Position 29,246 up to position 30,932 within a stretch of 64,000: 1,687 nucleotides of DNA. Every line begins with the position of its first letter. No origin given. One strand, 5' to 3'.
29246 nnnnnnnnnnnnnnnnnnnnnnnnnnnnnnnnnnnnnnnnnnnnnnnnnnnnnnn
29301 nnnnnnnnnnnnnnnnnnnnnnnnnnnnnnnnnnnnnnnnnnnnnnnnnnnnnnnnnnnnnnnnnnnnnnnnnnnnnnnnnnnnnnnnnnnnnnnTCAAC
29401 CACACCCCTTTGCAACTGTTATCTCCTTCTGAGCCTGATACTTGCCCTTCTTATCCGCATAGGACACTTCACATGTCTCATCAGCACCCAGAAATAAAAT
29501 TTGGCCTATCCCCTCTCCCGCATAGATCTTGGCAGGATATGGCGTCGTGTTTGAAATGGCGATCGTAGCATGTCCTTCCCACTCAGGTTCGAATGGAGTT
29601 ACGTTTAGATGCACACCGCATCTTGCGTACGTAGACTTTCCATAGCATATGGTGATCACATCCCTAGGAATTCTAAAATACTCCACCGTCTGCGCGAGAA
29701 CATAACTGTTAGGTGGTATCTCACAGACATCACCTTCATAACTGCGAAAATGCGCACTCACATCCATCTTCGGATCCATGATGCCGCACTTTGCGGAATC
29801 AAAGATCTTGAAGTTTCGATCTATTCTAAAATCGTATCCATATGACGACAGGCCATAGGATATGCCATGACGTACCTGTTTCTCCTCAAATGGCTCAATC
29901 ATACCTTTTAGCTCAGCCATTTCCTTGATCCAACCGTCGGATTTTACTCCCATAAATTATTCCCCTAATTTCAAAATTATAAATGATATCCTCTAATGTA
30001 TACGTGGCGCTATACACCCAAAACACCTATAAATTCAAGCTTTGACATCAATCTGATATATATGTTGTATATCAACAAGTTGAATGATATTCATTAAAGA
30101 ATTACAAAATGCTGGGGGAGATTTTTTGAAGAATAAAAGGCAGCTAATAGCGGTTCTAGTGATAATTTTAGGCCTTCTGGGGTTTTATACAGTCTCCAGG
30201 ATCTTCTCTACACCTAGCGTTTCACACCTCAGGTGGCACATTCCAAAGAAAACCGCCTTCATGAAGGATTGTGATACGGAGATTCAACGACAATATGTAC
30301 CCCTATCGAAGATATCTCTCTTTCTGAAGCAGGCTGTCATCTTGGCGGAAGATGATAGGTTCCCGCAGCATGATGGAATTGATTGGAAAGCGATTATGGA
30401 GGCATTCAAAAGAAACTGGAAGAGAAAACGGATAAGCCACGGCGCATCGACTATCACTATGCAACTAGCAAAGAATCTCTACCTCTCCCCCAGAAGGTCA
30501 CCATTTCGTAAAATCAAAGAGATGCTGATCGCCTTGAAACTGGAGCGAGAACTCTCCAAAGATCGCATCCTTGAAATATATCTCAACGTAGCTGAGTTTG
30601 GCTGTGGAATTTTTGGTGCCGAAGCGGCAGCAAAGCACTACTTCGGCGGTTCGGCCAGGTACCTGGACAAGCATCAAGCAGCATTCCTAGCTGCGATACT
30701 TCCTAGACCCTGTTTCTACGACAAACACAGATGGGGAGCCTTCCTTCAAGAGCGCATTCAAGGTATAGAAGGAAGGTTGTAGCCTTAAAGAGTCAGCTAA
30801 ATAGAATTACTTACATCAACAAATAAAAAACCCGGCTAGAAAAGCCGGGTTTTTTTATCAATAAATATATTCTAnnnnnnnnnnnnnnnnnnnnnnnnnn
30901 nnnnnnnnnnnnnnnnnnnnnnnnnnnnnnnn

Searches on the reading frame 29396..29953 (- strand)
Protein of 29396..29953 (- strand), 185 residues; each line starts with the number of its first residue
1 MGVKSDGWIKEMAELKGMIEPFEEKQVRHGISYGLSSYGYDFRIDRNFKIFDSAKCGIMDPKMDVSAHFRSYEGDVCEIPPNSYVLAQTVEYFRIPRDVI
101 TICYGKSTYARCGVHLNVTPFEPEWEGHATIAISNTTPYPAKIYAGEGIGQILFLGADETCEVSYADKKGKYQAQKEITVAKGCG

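Call 33: search_protein_families(library=ncbifam, proteins=[window:29396-29953:-], max_evalue=0.00001)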
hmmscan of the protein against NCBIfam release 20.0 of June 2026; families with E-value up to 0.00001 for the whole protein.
window:29396-29953:- (185 aa): 2 families
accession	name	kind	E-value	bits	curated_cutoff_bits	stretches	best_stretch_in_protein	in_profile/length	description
TIGR02274.1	dCTP_deam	equivalog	1.6e-43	148.5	92.8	1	6-182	5-179/180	dCTP deaminase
NF002598.0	PRK02253.1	equivalog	3.3e-07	29.9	130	1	39-174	34-163/167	deoxyuridine 5'-triphosphate nucleotidohydrolase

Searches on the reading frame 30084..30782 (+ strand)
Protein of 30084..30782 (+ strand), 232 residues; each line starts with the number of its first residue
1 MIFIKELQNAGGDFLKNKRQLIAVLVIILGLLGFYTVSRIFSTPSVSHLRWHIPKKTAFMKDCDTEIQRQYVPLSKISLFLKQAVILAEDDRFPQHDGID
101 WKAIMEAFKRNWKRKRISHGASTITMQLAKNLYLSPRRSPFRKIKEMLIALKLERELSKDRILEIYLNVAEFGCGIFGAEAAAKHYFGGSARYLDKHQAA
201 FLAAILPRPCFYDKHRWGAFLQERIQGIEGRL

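Call 33: search_protein_families(library=ncbifam, proteins=[window:30084-30782:+], max_evalue=0.00001)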
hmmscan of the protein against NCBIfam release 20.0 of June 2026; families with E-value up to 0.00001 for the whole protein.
window:30084-30782:+ (232 aa): 13 families
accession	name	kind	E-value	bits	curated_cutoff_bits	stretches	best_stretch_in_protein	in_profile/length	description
TIGR02070.1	mono_pep_trsgly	equivalog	2.3e-61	207.1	182.65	1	24-228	11-214/224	monofunctional biosynthetic peptidoglycan transglycosylase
TIGR02074.1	PBP_1a_fam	subfamily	3.9e-50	171.1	508.75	1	68-216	1-149/535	PBP1A family penicillin-binding protein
TIGR02073.1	PBP_1c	equivalog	8.5e-42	143.6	494.2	1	66-223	30-187/728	penicillin-binding protein 1C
NF051885.1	tranpepglycosPbpC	equivalog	1e-41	143.3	900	1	72-215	78-221/632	multimodular transpeptidase-transglycosylase PbpC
NF038276.1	strep_PBP2A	exception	4.9e-31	107.7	1100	1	70-213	97-236/716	penicillin-binding protein PBP2A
TIGR02071.1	PBP_1b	equivalog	1.4e-30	106.1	717.75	1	54-219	133-301/729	penicillin-binding protein 1B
NF008643.0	PRK11636.1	equivalog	1.2e-29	103.1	1263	1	66-207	63-204/850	peptidoglycan glycosyltransferase/peptidoglycan DD-transpeptidase MrcA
NF010008.0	PRK13481.1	equivalog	1.5e-28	99.9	270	1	65-193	76-203/269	glycosyltransferase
NF038274.1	strep_PBP1B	exception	2.1e-28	99.1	1225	1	41-213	57-231/745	penicillin-binding protein PBP1B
NF007061.0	PRK09506.1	equivalog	8.6e-25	86.7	1120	1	57-216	200-362/825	bifunctional glycosyl transferase/transpeptidase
NF011423.0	PRK14850.1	equivalog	3.1e-24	85.4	1275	1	54-211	143-303/764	penicillin-binding protein 1b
NF038272.1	strep_PBP1A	exception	8.9e-24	83.7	1075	1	60-215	61-217/658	penicillin-binding protein PBP1A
NF008414.0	PRK11240.1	equivalog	3e-22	78.5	1121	1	34-217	25-211/774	peptidoglycan glycosyltransferase PbpC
